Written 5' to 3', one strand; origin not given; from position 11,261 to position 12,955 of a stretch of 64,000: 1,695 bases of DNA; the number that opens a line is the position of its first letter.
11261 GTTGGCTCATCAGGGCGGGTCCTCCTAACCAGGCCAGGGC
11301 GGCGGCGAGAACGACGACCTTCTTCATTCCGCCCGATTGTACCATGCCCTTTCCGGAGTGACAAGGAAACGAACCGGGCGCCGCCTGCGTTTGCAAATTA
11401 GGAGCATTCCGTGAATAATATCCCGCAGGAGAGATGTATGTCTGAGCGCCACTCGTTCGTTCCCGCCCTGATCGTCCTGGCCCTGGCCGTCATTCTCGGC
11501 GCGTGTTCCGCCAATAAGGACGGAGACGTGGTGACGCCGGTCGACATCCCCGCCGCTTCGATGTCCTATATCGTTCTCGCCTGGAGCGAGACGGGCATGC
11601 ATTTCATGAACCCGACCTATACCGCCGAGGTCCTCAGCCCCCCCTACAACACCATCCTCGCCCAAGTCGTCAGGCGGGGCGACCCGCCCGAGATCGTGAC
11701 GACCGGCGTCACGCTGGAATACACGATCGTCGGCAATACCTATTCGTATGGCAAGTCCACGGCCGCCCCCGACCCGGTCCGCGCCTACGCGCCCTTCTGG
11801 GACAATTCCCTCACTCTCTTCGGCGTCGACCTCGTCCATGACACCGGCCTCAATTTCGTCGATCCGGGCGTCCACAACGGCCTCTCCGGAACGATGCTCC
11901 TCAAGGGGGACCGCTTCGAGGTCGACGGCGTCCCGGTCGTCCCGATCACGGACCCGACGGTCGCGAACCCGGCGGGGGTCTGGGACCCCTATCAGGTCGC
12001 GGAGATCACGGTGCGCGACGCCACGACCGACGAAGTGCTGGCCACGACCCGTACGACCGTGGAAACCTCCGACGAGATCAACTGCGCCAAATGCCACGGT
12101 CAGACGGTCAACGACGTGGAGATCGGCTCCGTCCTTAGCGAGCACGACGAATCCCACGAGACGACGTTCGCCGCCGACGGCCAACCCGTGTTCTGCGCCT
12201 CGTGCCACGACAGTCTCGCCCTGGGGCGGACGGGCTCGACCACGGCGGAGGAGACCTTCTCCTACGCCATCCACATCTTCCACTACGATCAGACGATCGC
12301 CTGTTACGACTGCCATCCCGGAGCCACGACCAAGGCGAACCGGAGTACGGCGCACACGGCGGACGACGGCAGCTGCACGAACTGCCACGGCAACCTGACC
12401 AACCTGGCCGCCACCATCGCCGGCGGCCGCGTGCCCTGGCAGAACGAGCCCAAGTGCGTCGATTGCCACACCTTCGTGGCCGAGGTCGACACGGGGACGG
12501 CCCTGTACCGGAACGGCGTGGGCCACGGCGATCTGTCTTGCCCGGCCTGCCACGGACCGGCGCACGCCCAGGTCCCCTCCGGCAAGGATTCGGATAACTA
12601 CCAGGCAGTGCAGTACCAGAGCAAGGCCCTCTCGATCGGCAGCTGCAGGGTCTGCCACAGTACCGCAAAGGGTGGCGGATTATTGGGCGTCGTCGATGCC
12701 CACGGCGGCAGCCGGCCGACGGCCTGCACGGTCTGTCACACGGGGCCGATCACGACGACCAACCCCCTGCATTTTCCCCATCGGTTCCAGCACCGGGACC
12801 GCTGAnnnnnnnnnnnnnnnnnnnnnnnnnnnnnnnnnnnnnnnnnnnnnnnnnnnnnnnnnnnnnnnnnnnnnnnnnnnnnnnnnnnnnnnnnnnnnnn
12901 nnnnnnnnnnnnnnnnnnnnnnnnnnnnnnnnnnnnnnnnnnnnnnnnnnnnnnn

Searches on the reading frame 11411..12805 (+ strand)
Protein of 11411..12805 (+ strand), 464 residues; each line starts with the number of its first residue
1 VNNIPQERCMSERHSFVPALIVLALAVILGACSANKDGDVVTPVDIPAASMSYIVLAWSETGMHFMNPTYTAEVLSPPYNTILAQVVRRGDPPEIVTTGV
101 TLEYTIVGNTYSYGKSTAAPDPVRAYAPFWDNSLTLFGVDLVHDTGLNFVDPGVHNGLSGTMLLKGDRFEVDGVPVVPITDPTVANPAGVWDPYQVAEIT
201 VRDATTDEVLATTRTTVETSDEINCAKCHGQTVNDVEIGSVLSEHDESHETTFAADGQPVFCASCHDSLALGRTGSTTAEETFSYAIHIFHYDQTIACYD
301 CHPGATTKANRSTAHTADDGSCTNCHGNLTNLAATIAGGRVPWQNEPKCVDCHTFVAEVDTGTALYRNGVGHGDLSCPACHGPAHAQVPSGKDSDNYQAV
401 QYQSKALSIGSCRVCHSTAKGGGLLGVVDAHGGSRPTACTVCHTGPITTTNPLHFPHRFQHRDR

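Call 66: search_protein_families(library=pfam, proteins=[window:11411-12805:+], max_evalue=0.001)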
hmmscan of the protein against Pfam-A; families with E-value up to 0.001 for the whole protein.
window:11411-12805:+ (464 aa): 4 families
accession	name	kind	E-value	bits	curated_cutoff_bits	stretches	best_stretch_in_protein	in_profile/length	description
PF14522.11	Cytochrome_C7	-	3.4e-14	52.8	24.8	1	288-354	5-67/67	Cytochrome c7 and related cytochrome c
PF14537.11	Cytochrom_c3_2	-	2.4e-09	38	25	1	290-354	1-65/79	Cytochrome c3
PF22113.1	Mtrc-MtrF_II-IV_dom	-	7.6e-08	32.5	30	1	222-419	6-166/176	Outer membrane cytochrome MtrC/MtrF-like, domains II/IV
PF13435.11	Cytochrome_C554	-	0.00012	23.3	20.8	1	344-382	46-84/84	Cytochrome c554 and c-prime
